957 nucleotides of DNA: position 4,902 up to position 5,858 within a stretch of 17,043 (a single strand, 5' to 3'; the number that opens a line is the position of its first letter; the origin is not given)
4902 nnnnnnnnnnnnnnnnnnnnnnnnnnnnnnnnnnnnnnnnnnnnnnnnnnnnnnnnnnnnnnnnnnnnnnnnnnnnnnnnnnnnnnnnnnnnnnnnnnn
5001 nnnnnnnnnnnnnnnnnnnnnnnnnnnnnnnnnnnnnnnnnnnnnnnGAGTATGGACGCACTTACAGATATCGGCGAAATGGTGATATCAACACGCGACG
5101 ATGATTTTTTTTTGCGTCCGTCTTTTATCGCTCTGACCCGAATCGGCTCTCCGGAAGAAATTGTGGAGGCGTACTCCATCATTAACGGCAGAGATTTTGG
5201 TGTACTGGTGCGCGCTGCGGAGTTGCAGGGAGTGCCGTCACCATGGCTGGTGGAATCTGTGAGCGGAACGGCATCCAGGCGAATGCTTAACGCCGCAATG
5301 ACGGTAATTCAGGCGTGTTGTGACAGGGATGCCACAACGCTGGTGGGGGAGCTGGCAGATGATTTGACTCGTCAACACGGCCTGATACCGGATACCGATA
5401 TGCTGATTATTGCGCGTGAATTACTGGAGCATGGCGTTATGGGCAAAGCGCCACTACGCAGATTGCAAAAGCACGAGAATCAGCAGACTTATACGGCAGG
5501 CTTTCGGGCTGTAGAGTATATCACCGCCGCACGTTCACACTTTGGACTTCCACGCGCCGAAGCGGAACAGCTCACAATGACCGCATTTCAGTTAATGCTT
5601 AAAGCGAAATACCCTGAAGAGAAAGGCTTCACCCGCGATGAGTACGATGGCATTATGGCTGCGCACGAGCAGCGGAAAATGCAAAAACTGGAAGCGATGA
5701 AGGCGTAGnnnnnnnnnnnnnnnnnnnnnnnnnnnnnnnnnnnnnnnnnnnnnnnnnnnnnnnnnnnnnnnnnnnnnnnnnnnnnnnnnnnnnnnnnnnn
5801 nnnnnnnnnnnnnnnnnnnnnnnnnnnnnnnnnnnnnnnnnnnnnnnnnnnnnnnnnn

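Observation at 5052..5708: Tail assembly chaperone without the expected frameshift partner, carrying a T9 tract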

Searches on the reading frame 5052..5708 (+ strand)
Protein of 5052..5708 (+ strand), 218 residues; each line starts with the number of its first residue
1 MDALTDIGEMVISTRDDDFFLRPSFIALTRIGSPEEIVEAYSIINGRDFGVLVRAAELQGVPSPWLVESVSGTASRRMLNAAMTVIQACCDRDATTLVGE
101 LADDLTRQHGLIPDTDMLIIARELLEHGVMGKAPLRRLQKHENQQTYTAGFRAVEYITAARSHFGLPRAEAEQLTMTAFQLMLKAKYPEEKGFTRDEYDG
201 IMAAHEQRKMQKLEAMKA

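Call 4: search_protein_families(library=pfam, proteins=[window:5052-5708:+], max_evalue=0.01)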
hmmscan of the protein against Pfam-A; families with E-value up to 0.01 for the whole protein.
window:5052-5708:+ (218 aa): 1 family
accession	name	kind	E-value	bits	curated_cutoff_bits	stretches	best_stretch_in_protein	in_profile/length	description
PF19759.4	DUF6246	-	1.8e-59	201.1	27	1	21-199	1-184/185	Family of unknown function (DUF6246)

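Call 5: search_protein_families(library=phrogs, proteins=[window:5052-5708:+], max_evalue=0.001)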
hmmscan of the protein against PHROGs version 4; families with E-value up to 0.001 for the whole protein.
window:5052-5708:+ (218 aa): 2 families
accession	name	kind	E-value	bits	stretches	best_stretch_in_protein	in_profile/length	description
phrog_791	-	unknown function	4e-72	243.4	1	1-215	1-222/227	-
phrog_29657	-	unknown function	1.4e-18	67.8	1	168-209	3-44/59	-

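Call 8: search_dna_similar(query=window:5052-5708:+, collection=phages, mode=protein, max_rows=40, rows=spread)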
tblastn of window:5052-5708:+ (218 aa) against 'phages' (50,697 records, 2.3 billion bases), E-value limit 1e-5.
Records with a match: 322; places in all: 322; records where one place covers at least 80% of the query: 319.
Best place of each record, by identity: <60% 322.
By first word of the organism name: Salmonella 137; Klebsiella 56; Pseudomonas 45; Escherichia 26; Vibrio 10; Aeromonas 7; Erwinia 6; Enterobacter 5; Mannheimia 5; Pseudoalteromonas 5; and 12 more.
By host as written in the record: - 80; Klebsiella pneumoniae 32; Pseudomonas aeruginosa 21; Escherichia coli 11; Salmonella enterica 9; Salmonella enterica subsp. enterica serovar Typhimurium 9; Salmonella sp. 8; Pseudomonas aeruginosa PA14 5; and 95 more.
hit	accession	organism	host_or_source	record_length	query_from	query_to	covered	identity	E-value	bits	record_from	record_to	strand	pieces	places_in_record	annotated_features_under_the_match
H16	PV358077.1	Enterobacter phage ENT1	Enterobacter hormaechei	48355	1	212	97%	47.3%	3e-56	197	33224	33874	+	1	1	record has no annotation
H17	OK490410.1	Klebsiella phage Kp4856-1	Klebsiella pneumoniae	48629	1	218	100%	44.2%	2e-51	183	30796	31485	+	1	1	record has no annotation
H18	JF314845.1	Cronobacter phage ES2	Cronobacter sakazakii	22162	1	213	98%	43.4%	6e-54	190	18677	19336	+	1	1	hypothetical protein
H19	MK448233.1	Klebsiella phage ST11-VIM1phi8.1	Klebsiella pneumoniae ST11-VIM1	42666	1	212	97%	42.7%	7e-50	179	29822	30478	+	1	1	hypothetical protein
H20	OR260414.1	Salmonella phage PSH-1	Salmonella sp.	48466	4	218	99%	42.0%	5e-44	162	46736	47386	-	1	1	record has no annotation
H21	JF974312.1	Vibrio phage pYD38-A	Vibrio sp. YD38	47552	4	212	96%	42.9%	6e-51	182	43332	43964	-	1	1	hypothetical protein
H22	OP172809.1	Klebsiella phage KP591P1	Klebsiella pneumoniae DA591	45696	4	212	96%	42.9%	6e-51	182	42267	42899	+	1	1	hypothetical protein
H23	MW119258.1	Klebsiella phage vB_KpnS_MK54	Klebsiella pneumoniae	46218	4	212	96%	42.9%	9e-51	181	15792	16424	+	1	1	hypothetical protein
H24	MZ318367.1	Klebsiella phage BUCT610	Klebsiella pneumoniae 1119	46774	4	212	96%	42.5%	1e-50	181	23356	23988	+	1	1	hypothetical protein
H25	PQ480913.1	Klebsiella phage KlebP_265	Klebsiella pneumoniae CEMTC 5232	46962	4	212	96%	42.1%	5e-51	182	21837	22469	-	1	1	tail assembly chaperone protein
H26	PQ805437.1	Klebsiella phage RSU-F4K5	Klebsiella michiganensis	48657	4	212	96%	41.7%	4e-51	182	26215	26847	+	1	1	DUF6246-containing protein | hypothetical protein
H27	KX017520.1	Salmonella phage 64795_sal3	Salmonella enterica subsp. Typhimurium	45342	4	209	94%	42.1%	5e-44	162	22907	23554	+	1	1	hypothetical protein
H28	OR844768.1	Escherichia phage ECO111 5-P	Escherichia coli O111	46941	4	209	94%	41.7%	3e-44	162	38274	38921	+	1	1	record has no annotation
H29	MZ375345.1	Salmonella phage seszw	-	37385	4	209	94%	41.6%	8e-44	161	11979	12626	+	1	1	putative tail protein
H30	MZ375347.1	Salmonella phage seszw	-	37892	4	209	94%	41.6%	8e-44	161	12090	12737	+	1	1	putative tail protein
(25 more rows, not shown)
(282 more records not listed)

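Call 11: find_homologous_proteins(query=window:5052-5708:+)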
Query window:5052-5708:+ (218 aa): 267 proteins with E <= 0.001 among 646 candidates; the best 120 are listed.
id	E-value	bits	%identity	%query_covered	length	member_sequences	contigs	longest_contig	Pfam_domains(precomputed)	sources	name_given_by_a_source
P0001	2.5e-136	470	99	100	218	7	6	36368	PF19759.5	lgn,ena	-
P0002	7.0e-88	312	68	98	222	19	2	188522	PF19759.5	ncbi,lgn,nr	ncbi:hypothetical protein FIG92_11940 [Salmonella enterica subsp. enterica]|nr:hypothetical protein 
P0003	9.5e-68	246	54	99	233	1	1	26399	PF19759.5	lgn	-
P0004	3.2e-65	238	54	98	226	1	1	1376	PF19759.5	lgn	-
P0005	1.5e-63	232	51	98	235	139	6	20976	PF19759.5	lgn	-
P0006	4.7e-62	227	51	98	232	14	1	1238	PF19759.5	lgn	-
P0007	1.3e-61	226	51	100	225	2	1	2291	PF19759.5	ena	-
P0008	1.1e-60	223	52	95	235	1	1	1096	PF19759.5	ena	-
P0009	5.8e-60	221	50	95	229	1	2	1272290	PF19759.5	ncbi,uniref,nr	ncbi:DUF6246 family protein [Xenorhabdus ehlersii]|uniref:Gp17 n=1 Tax=Xenorhabdus ehlersii TaxID=29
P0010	7.2e-60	220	51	95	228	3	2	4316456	PF19759.5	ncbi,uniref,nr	ncbi:DUF6246 family protein [Xenorhabdus innexi]|uniref:Putative Gp17 n=1 Tax=Xenorhabdus innexi Tax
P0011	2.2e-59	219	50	95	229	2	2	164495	PF19759.5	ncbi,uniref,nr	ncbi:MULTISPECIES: DUF6246 family protein [Xenorhabdus]|uniref:DUF6246 family protein n=1 Tax=Xenorh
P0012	3.5e-59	218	49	100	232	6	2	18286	PF19759.5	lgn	-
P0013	9.7e-59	217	49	95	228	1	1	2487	PF19759.5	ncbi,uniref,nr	ncbi:hypothetical protein ID850_18170 [Xenorhabdus sp. Flor]|uniref:DUF6246 family protein n=1 Tax=X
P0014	1.1e-58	216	47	98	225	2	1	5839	PF19759.5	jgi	jgi:hypothetical protein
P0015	1.5e-58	216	49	95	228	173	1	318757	PF19759.5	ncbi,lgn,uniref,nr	ncbi:DUF6246 family protein [Providencia rettgeri]|uniref:DUF6246 family protein n=1 Tax=Providencia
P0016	3.7e-58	215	48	95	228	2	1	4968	PF19759.5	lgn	-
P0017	4.8e-58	214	48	95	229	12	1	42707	PF19759.5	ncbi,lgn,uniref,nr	ncbi:DUF6246 family protein [Xenorhabdus japonica]|uniref:Gp17 n=1 Tax=Xenorhabdus japonica TaxID=53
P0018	8.3e-58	214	49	100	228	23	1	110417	PF19759.5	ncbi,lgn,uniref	ncbi:DUF6246 family protein [Serratia fonticola]|uniref:DUF6246 family protein n=1 Tax=Serratia font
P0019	2.5e-57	212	49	95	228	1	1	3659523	PF19759.5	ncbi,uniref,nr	ncbi:putative Gp17 [Xenorhabdus poinarii G6]|uniref:Putative Gp17 n=1 Tax=Xenorhabdus poinarii G6 Ta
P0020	4.7e-57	211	48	95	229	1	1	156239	PF19759.5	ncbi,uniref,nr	ncbi:DUF6246 family protein [Xenorhabdus lircayensis]|uniref:Gp17 n=1 Tax=Xenorhabdus lircayensis Ta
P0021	7.7e-57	210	49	95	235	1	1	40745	PF19759.5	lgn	-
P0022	9.0e-56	207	48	98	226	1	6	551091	PF19759.5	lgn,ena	-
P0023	1.3e-55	206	48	98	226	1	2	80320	PF19759.5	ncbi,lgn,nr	ncbi:hypothetical protein SOASR014_41630 [Pectobacterium carotovorum subsp. carotovorum]|nr:hypothet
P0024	1.4e-55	206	47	98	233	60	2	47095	PF19759.5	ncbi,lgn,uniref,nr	ncbi:DUF6246 family protein [Hafnia paralvei]|uniref:DUF6246 family protein n=1 Tax=Hafnia paralvei 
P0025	1.4e-55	206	48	98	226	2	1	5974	PF19759.5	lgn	-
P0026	1.8e-55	206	47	98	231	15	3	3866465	PF19759.5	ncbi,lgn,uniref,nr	ncbi:hypothetical protein AWI07_12355 [Enterobacter roggenkampii]|uniref:DUF6246 family protein n=1 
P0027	1.8e-55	206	48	98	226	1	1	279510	PF19759.5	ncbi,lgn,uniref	ncbi:DUF6246 family protein [Pectobacterium versatile]|uniref:DUF6246 family protein n=1 Tax=Pectoba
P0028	3.4e-55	205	48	98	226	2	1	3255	PF19759.5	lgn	-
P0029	3.9e-55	205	50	92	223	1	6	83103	PF19759.5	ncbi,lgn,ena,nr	ncbi:TPA: hypothetical protein R0C45_003936 [Kluyvera ascorbata F0526]|nr:hypothetical protein [Kluy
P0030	4.0e-55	205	48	98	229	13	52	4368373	PF19759.5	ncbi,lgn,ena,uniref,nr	ncbi:hypothetical protein VEL88_002959 [Cronobacter sakazakii]|uniref:Uncharacterized protein n=2 Ta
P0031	4.8e-55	205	49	98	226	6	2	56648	PF19759.5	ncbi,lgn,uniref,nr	ncbi:hypothetical protein HLB27_03285 [Dickeya dadantii]|uniref:DUF6246 family protein n=1 Tax=Dicke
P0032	6.6e-55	204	46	95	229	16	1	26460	PF19759.5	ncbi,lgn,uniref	ncbi:DUF6246 family protein [Xenorhabdus bovienii]|uniref:DUF6246 family protein n=1 Tax=Xenorhabdus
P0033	7.2e-55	204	50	92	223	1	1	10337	PF19759.5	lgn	-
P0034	9.8e-55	204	51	92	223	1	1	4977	PF19759.5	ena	-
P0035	9.9e-55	203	50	92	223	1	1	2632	PF19759.5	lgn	-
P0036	1.1e-54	203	50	92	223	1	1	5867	PF19759.5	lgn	-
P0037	1.2e-54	203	50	92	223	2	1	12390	PF19759.5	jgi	jgi:hypothetical protein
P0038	1.3e-54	203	50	92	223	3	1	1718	PF19759.5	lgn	-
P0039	1.6e-54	203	46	98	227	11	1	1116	PF19759.5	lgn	-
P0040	1.6e-54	203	51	92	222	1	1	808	PF19759.5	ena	-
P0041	1.6e-54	203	48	95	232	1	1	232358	PF19759.5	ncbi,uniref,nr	ncbi:hypothetical protein I2492_15550 [Budviciaceae bacterium CWB-B4]|uniref:Uncharacterized protein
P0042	1.9e-54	203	46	98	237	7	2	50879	PF19759.5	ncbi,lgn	-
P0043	2.1e-54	202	48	100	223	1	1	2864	PF19759.5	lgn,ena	-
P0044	2.3e-54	202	50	92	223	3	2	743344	PF19759.5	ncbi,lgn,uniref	ncbi:DUF6246 family protein [Kluyvera intermedia]|uniref:DUF6246 family protein n=1 Tax=Kluyvera int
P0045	2.4e-54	202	48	98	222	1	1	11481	PF19759.5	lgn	-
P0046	2.5e-54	202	49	92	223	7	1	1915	PF19759.5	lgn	-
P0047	2.6e-54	202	50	93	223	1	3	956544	PF19759.5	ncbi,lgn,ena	ncbi:DUF6246 family protein [Kluyvera ascorbata]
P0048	2.6e-54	202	49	92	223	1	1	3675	PF19759.5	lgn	-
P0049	2.9e-54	202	48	95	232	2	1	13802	PF19759.5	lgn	-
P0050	3.4e-54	202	47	98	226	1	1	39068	PF19759.5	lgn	-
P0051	3.4e-54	202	48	100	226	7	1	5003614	PF19759.5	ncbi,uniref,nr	ncbi:DUF6246 family protein [Pectobacterium carotovorum]|uniref:DUF6246 family protein n=1 Tax=Pecto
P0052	3.4e-54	202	49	92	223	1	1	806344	PF19759.5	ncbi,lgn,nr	ncbi:DUF6246 family protein [Citrobacter farmeri]|nr:hypothetical protein [Citrobacter farmeri]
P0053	3.5e-54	202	49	92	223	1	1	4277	PF19759.5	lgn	-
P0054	3.6e-54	202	49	92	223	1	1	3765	PF19759.5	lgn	-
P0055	4.2e-54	201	47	100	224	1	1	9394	PF19759.5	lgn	-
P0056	4.8e-54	201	47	98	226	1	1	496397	PF19759.5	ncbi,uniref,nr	ncbi:hypothetical protein QT13_01970 [Pectobacterium brasiliense]|uniref:DUF6246 family protein n=1 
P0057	6.2e-54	201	49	92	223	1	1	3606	PF19759.5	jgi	jgi:hypothetical protein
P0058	6.7e-54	201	50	92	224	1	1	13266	PF19759.5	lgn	-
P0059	7.0e-54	201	49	92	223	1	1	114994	PF19759.5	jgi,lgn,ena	-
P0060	8.2e-54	200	48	98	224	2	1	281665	PF19759.5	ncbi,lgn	-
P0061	8.7e-54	200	50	92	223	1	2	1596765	PF19759.5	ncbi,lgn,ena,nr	ncbi:TPA: hypothetical protein R8G81_000592 [Citrobacter youngae]|nr:hypothetical protein [Citrobact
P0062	9.0e-54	200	49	92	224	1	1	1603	PF19759.5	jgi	jgi:hypothetical protein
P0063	9.1e-54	200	50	92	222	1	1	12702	PF19759.5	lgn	-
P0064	1.1e-53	200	48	98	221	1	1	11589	PF19759.5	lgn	-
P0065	1.3e-53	200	50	92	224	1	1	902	PF19759.5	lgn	-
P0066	1.4e-53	200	49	92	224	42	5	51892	PF19759.5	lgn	-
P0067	1.8e-53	199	49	92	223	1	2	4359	PF19759.5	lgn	-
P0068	2.0e-53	199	46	100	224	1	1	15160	PF19759.5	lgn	-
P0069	2.4e-53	199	49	92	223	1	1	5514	PF19759.5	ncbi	-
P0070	3.7e-53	198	47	98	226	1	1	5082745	PF19759.5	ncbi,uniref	ncbi:DUF6246 family protein [Pectobacterium polonicum]|uniref:DUF6246 family protein n=1 Tax=Pectoba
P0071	3.8e-53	198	48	98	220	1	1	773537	PF19759.5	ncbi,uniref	ncbi:DUF6246 family protein [Citrobacter portucalensis]|uniref:DUF6246 family protein n=1 Tax=Citrob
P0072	3.9e-53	198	46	97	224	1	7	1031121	PF19759.5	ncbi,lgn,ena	ncbi:TPA: DUF6246 family protein [Kluyvera cryocrescens]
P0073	4.0e-53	198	46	98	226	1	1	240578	PF19759.5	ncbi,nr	ncbi:hypothetical protein JHU04_002512 [Brenneria sp. 4F2]|nr:hypothetical protein [Brenneria bubani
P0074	4.3e-53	198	47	94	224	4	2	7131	PF19759.5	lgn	-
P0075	4.4e-53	198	45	98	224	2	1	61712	PF19759.5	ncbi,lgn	-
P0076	4.7e-53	198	48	98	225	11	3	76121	PF19759.5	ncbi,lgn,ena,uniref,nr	ncbi:hypothetical protein B2M27_23770 [Kluyvera intermedia]|uniref:Uncharacterized protein n=2 Tax=r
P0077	4.9e-53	198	45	98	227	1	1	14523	PF19759.5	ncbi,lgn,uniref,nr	ncbi:hypothetical protein SS33_24620 [Enterobacter kobei]|uniref:DUF6246 family protein n=1 Tax=Ente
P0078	5.0e-53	198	48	98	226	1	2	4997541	PF19759.5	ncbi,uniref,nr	ncbi:DUF6246 family protein [Dickeya dadantii]|uniref:DUF6246 family protein n=1 Tax=Dickeya dadanti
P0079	5.3e-53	198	48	92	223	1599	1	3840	PF19759.5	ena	-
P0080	5.9e-53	198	47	98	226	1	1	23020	PF19759.5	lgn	-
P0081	6.3e-53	198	50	92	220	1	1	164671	PF19759.5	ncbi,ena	-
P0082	8.0e-53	197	49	92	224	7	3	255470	PF19759.5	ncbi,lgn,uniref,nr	ncbi:DUF6246 family protein [Enterobacter kobei]|uniref:DUF6246 family protein n=1 Tax=Enterobacter 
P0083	9.5e-53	197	47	92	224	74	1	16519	PF19759.5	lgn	-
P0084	1.1e-52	197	47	98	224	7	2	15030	PF19759.5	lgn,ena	-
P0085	1.3e-52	197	45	98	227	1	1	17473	PF19759.5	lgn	-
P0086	1.3e-52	197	44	98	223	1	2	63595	PF19759.5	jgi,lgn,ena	-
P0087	1.3e-52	197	47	95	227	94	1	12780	PF19759.5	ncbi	ncbi:DUF6246 family protein [Enterobacter kobei]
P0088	1.6e-52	196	49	92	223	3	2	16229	PF19759.5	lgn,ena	-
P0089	1.6e-52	196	44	98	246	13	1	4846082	PF19759.5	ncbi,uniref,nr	ncbi:DUF6246 family protein [Yersinia kristensenii]|uniref:DUF6246 family protein n=1 Tax=Yersinia k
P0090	1.7e-52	196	45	98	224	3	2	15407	PF19759.5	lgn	-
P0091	1.8e-52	196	44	98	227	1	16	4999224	PF19759.5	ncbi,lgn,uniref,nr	ncbi:hypothetical protein H9R40_15255 [Enterobacter kobei]|uniref:Gp17 n=1 Tax=Enterobacter kobei Ta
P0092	2.1e-52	196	46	100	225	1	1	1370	PF19759.5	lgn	-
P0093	2.3e-52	196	46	95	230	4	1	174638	PF19759.5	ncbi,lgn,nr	ncbi:TPA: hypothetical protein PXO92_002654 [Yersinia enterocolitica]|nr:hypothetical protein [Yersi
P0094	2.5e-52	196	45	98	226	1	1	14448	PF19759.5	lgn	-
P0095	2.6e-52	196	44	98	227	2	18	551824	PF19759.5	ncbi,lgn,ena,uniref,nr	ncbi:hypothetical protein K1J22_06455 [Enterobacter kobei]|uniref:DUF6246 family protein n=1 Tax=Ent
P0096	2.6e-52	196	44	98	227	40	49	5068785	PF19759.5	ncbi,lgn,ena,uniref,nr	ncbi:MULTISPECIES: DUF6246 family protein [Enterobacter]|uniref:DUF6246 family protein n=1 Tax=Enter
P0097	2.7e-52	196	47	100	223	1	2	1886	PF19759.5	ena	-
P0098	2.8e-52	195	47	98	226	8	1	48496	PF19759.5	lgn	-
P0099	2.9e-52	195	49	92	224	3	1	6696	PF19759.5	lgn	-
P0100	3.2e-52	195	48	92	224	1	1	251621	PF19759.5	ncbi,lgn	-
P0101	3.3e-52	195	45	98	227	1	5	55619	PF19759.5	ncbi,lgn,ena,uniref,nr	ncbi:hypothetical protein IGX55_002594 [Escherichia coli]|uniref:DUF6246 family protein n=1 Tax=Ente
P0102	3.4e-52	195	48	92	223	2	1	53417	PF19759.5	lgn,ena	-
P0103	4.1e-52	195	45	98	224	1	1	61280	PF19759.5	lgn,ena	-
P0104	4.3e-52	195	47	98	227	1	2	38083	PF19759.5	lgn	-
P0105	4.5e-52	195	45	98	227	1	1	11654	PF19759.5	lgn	-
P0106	4.7e-52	195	45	98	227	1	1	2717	PF19759.5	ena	-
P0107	6.1e-52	194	48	100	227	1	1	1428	PF19759.5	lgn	-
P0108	6.2e-52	194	44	98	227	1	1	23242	PF19759.5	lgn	-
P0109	6.2e-52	194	45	98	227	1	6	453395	PF19759.5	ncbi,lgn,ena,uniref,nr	ncbi:DUF6246 family protein [Enterobacter asburiae]|uniref:DUF6246 family protein n=1 Tax=Enterobact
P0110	6.6e-52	194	47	98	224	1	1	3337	PF19759.5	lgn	-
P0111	7.1e-52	194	48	92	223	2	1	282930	PF19759.5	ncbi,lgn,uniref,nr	ncbi:DUF6246 family protein [Klebsiella aerogenes]|uniref:DUF6246 family protein n=1 Tax=Klebsiella 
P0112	8.4e-52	194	44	98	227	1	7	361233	PF19759.5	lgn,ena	-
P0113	8.8e-52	194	44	98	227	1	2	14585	PF19759.5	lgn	-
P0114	9.3e-52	194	45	98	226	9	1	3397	PF19759.5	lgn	-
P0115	1.0e-51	194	47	98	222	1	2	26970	PF19759.5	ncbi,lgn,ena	-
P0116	1.1e-51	194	48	98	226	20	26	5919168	PF19759.5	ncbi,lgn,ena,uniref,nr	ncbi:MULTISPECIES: DUF6246 family protein [Phytobacter]|uniref:Uncharacterized protein n=1 Tax=Phyto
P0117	1.1e-51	193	49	92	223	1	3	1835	PF19759.5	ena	-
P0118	1.2e-51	193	45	98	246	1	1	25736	PF19759.5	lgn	-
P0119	1.2e-51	193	46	92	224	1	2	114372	PF19759.5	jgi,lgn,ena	-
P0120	1.2e-51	193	44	98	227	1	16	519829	PF19759.5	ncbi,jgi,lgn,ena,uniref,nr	ncbi:DUF6246 family protein [Enterobacter kobei]|jgi:hypothetical protein|uniref:DUF6246 family prot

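Call 20: find_encoding_contigs(protein=P0001, flank=10000, max_places=6)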
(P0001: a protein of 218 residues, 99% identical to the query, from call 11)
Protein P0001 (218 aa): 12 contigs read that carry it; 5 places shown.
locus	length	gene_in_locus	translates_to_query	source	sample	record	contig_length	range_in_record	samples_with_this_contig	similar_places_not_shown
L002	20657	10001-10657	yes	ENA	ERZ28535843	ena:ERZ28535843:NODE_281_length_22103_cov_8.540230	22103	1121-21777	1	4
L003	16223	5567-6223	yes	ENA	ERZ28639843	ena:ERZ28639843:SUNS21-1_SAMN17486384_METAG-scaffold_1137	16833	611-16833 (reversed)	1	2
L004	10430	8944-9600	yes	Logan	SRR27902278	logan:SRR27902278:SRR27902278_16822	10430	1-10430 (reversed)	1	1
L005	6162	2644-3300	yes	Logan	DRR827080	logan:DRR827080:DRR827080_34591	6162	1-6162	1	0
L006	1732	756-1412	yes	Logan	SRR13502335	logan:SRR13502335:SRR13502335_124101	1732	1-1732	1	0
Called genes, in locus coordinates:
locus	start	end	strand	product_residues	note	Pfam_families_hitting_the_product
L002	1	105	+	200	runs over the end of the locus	-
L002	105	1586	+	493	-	-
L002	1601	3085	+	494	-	PF06381:Phage_portal_3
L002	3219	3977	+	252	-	PF04233:Phage_Mu_F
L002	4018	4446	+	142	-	PF28078:GvpU-like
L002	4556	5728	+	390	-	-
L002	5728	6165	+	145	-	-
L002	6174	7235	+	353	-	PF19774:DUF6260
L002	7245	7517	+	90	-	-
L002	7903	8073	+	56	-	-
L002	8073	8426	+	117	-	-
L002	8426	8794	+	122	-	-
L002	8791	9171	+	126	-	PF23842:Phage_tail_terminator_3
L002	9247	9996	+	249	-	PF02368:Big_2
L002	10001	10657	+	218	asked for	PF19759:DUF6246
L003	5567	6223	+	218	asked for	PF19759:DUF6246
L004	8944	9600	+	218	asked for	PF19759:DUF6246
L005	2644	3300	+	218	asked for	PF19759:DUF6246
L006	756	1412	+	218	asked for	PF19759:DUF6246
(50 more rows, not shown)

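Call 22: find_encoding_contigs(protein=P0002, flank=6000, max_places=3)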
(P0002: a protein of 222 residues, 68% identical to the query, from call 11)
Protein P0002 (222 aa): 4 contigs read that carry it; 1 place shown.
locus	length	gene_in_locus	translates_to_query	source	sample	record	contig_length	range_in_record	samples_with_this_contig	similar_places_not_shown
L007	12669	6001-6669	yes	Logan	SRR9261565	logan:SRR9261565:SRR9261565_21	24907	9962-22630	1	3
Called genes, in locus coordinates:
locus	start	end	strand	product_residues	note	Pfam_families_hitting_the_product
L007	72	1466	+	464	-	-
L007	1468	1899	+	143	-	-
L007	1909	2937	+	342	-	PF19774:DUF6260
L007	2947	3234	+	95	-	-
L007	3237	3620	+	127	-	PF24085:DUF7370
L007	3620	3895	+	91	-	-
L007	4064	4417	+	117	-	-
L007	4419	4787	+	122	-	-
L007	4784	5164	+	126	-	PF23842:Phage_tail_terminator_3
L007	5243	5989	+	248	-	PF02368:Big_2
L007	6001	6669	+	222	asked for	PF19759:DUF6246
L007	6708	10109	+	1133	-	PF20155:TMP_3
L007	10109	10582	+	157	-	-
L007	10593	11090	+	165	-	-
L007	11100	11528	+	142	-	PF00877:NLPC_P60 (weak)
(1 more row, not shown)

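Call 23: find_related_loci(query=A1, collection=viral_contigs, flank=3000)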
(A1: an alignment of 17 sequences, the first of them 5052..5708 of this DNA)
Query A1 (218 aa) in viral_contigs; peptide patterns used: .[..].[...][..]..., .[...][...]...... (x = any residue, [..] = any of these).
599 stretches matched a pattern (row limit reached: there are more); 578 encode a relative of the query (tblastn E <= 1e-3); the best 80 are kept; 80 distinct loci.
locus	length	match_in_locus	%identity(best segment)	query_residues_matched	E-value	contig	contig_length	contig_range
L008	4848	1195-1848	51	1-213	5e-71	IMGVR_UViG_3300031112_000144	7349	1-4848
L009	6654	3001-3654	51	1-213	2e-70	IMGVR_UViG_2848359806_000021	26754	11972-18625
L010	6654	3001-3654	50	1-213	1e-70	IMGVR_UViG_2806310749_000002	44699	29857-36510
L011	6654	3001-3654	50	1-213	1e-70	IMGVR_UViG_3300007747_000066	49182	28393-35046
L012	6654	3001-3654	50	1-213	2e-70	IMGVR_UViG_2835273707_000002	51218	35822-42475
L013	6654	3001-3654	50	1-213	2e-70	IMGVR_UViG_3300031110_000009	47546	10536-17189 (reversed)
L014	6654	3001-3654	50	1-213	4e-70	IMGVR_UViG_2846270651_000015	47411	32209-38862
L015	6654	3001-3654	51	1-213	4e-70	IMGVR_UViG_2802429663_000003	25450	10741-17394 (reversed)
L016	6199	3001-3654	50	1-213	9e-70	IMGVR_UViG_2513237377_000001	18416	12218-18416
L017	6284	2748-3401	50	1-213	5e-70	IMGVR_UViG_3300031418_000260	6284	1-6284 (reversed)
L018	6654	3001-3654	50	1-213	7e-70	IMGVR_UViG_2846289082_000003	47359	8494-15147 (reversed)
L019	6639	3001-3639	49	1-208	2e-67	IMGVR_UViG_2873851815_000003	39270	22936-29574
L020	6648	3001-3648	53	1-213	4e-67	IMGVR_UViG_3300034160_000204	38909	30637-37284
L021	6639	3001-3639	48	1-208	4e-67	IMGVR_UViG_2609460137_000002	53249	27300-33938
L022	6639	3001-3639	49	1-208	3e-67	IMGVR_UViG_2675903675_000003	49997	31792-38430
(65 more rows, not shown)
